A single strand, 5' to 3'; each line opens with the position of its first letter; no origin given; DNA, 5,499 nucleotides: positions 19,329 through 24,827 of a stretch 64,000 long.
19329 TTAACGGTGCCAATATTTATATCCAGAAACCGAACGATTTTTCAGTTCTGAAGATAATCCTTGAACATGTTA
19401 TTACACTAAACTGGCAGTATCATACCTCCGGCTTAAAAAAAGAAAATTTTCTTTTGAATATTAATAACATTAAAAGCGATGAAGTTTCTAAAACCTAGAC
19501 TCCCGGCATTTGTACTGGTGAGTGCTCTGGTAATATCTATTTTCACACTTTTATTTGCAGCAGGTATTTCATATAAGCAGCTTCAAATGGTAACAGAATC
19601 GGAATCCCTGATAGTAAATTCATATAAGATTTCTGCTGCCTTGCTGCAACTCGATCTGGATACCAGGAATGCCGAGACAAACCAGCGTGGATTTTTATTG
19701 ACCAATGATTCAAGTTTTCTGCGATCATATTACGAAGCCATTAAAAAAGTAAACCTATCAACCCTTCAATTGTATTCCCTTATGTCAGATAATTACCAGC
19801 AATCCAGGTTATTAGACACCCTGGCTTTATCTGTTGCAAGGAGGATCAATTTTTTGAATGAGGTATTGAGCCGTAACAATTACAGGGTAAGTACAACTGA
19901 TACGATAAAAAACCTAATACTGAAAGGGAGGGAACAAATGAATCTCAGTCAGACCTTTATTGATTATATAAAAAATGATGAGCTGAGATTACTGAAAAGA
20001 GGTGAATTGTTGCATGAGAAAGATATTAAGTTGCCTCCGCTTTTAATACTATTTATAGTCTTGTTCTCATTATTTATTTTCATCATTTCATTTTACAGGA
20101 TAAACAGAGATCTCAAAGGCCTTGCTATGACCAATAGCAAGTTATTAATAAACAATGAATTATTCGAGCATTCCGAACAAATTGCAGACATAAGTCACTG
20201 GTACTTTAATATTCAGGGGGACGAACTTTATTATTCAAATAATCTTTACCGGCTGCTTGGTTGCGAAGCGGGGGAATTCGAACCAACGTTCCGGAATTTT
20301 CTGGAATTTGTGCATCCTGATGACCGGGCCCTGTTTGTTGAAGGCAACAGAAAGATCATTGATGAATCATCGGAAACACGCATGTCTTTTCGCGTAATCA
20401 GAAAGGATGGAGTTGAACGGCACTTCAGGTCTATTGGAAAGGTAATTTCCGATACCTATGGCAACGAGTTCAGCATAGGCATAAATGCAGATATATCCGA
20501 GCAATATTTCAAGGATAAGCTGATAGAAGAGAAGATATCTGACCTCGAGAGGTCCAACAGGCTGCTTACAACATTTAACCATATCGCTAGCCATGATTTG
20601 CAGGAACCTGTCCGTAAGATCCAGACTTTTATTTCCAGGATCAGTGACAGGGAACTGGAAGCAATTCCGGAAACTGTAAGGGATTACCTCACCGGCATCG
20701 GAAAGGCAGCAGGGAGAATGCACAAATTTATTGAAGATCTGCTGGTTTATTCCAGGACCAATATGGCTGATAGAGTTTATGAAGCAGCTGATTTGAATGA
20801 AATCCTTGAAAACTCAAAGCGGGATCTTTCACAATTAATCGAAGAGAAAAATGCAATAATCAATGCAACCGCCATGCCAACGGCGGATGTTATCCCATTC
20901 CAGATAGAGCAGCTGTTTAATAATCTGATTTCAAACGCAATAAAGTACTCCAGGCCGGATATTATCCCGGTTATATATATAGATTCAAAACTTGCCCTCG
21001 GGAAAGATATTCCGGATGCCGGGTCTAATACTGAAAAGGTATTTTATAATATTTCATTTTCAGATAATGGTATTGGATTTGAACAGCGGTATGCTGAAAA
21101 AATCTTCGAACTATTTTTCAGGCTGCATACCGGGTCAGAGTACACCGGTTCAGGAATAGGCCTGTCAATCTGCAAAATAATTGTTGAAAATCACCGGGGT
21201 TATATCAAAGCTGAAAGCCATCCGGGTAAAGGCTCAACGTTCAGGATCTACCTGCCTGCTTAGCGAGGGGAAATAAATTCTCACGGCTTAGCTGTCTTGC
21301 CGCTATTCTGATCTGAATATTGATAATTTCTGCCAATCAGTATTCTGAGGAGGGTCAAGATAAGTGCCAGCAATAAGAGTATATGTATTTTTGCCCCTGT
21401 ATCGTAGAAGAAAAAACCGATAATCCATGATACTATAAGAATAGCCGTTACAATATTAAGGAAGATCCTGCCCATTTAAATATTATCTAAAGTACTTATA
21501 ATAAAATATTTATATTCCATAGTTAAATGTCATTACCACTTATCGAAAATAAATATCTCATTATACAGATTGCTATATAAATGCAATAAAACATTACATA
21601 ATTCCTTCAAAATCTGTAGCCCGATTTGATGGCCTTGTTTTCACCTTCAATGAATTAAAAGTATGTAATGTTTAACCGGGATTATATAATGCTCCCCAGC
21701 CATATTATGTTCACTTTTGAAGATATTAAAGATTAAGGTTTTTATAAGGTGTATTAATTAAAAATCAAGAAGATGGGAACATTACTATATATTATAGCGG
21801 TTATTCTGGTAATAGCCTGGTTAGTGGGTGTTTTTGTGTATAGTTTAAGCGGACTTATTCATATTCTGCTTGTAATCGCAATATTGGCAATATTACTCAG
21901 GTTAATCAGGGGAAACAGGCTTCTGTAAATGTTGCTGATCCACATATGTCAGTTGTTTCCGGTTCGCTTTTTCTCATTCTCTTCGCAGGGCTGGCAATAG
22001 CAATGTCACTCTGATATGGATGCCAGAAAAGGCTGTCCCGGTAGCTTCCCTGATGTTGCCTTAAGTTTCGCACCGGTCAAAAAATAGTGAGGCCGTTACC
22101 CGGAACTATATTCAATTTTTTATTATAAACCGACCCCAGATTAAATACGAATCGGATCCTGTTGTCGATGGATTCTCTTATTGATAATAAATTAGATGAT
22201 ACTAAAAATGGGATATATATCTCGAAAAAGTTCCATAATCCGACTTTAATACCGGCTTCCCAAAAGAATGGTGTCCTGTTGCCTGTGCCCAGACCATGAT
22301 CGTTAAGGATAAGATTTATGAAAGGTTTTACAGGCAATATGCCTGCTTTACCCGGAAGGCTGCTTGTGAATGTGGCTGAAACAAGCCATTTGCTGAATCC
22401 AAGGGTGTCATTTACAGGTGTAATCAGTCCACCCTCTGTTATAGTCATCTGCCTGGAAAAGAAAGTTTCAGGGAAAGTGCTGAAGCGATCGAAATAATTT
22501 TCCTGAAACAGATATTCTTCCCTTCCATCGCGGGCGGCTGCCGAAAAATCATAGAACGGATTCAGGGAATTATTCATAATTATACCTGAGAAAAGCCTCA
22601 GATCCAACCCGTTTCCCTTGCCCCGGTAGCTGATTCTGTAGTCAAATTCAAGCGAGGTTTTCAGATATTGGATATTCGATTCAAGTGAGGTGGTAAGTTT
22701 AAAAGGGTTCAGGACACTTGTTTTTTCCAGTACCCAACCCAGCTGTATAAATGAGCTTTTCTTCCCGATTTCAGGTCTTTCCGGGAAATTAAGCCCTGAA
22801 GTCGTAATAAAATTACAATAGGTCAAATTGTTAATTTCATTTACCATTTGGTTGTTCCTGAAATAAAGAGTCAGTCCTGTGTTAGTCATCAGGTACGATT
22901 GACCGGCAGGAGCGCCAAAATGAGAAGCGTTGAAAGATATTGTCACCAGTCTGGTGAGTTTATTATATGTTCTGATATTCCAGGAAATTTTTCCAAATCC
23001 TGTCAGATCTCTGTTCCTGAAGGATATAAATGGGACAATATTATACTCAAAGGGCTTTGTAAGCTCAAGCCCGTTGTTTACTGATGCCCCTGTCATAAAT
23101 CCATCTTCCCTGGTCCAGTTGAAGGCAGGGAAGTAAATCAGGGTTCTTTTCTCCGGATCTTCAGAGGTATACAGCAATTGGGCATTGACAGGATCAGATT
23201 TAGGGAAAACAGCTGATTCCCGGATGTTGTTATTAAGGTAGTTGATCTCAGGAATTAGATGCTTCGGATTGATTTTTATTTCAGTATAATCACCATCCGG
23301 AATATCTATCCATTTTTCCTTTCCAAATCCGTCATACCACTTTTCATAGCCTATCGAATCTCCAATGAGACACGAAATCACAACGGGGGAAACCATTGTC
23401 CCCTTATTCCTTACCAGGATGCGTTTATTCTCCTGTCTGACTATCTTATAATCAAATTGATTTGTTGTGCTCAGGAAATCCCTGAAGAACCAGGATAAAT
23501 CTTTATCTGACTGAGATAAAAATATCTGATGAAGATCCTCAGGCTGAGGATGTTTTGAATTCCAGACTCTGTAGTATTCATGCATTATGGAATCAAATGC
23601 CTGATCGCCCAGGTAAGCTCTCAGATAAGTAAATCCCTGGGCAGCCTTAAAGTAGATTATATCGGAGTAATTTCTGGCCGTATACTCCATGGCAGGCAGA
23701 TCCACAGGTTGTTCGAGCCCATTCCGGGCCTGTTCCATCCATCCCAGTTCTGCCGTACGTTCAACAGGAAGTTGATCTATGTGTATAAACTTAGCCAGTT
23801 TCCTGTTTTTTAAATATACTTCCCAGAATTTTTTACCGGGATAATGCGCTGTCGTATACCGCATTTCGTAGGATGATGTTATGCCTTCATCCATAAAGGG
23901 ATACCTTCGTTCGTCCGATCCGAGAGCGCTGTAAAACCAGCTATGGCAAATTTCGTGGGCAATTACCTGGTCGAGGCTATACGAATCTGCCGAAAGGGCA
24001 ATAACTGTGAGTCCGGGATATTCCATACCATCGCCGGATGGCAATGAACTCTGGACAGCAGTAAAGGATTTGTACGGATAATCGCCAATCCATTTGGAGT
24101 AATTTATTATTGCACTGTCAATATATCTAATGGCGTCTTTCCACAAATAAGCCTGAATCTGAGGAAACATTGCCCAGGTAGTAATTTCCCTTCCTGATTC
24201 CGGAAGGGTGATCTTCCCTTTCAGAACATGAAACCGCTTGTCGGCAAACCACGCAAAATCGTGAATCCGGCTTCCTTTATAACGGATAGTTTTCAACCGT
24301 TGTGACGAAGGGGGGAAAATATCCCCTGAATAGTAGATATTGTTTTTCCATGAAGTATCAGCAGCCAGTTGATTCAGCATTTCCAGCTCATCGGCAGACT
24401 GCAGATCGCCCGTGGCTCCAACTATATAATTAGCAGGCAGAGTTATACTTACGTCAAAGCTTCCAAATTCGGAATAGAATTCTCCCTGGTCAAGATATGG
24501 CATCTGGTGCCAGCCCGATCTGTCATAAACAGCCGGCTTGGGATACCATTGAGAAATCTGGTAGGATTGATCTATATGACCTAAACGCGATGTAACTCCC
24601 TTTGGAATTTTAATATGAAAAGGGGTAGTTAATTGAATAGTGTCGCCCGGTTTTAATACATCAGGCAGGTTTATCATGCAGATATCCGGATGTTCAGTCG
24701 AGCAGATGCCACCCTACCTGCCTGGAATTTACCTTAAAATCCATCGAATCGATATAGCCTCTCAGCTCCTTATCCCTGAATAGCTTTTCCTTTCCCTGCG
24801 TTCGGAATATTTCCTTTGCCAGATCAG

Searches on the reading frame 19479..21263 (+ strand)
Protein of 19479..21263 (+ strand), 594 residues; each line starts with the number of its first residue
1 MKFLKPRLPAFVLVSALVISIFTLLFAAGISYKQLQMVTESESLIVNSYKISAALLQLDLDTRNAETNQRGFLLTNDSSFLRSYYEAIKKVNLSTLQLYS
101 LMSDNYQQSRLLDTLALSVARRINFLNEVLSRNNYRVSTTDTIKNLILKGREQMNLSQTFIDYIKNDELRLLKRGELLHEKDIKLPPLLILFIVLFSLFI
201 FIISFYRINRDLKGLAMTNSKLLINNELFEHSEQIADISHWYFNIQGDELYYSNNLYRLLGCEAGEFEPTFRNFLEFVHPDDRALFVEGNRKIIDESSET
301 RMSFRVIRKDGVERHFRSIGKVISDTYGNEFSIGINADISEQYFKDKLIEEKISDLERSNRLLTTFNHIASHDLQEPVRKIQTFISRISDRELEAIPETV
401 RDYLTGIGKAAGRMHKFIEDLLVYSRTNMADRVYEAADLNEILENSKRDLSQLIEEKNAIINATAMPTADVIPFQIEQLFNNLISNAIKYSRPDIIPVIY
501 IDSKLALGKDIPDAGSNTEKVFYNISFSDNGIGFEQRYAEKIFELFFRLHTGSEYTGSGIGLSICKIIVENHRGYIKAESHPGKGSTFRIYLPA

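Call 69: search_protein_families(library=pfam, proteins=[window:19479-21263:+], max_evalue=0.00001)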
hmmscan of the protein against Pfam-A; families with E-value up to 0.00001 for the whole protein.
window:19479-21263:+ (594 aa): 4 families
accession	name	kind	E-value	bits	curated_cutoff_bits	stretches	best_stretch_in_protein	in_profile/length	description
PF02518.31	HATPase_c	-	6.6e-20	72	26.4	1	475-593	5-108/111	Histidine kinase-, DNA gyrase B-, and HSP90-like ATPase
PF05227.19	CHASE3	-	4e-19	69.3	28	1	44-174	4-134/138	CHASE3 domain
PF08447.18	PAS_3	-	1.1e-13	51.7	25.6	1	250-331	2-83/89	PAS fold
PF00512.31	HisKA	-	4.5e-06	27.1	26.9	1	364-426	3-62/66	His Kinase A (phospho-acceptor) domain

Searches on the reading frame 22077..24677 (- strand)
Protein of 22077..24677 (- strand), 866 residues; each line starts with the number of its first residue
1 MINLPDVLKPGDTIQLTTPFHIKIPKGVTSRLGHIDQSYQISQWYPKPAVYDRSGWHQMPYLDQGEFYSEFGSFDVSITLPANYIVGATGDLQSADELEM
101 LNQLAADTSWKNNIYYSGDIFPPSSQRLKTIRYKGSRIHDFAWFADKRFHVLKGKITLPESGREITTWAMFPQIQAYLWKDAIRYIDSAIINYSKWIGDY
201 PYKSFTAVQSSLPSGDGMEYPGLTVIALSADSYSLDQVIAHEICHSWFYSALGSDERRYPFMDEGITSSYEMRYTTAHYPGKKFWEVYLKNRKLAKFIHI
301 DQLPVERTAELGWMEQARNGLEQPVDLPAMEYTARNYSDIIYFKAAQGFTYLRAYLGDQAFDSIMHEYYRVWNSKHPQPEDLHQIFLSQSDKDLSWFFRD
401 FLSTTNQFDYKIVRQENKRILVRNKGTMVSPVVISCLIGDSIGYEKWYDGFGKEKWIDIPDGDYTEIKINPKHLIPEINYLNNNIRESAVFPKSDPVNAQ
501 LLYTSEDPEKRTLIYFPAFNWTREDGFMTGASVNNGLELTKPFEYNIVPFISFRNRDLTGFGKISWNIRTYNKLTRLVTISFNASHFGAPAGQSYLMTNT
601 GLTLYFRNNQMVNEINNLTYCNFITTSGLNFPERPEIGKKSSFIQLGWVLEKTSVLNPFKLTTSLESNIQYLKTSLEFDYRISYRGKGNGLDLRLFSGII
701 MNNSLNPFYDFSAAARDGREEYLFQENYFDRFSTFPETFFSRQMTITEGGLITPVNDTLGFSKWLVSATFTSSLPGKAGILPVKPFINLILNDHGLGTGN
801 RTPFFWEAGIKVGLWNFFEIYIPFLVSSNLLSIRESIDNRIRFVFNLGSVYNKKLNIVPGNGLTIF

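Call 69: search_protein_families(library=pfam, proteins=[window:22077-24677:-], max_evalue=0.00001)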
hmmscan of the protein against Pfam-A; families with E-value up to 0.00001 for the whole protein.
window:22077-24677:- (866 aa): 1 family
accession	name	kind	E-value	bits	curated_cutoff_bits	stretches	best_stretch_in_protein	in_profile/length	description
PF01433.26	Peptidase_M1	-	2.9e-14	53.7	27.7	1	217-400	38-217/218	Peptidase family M1 domain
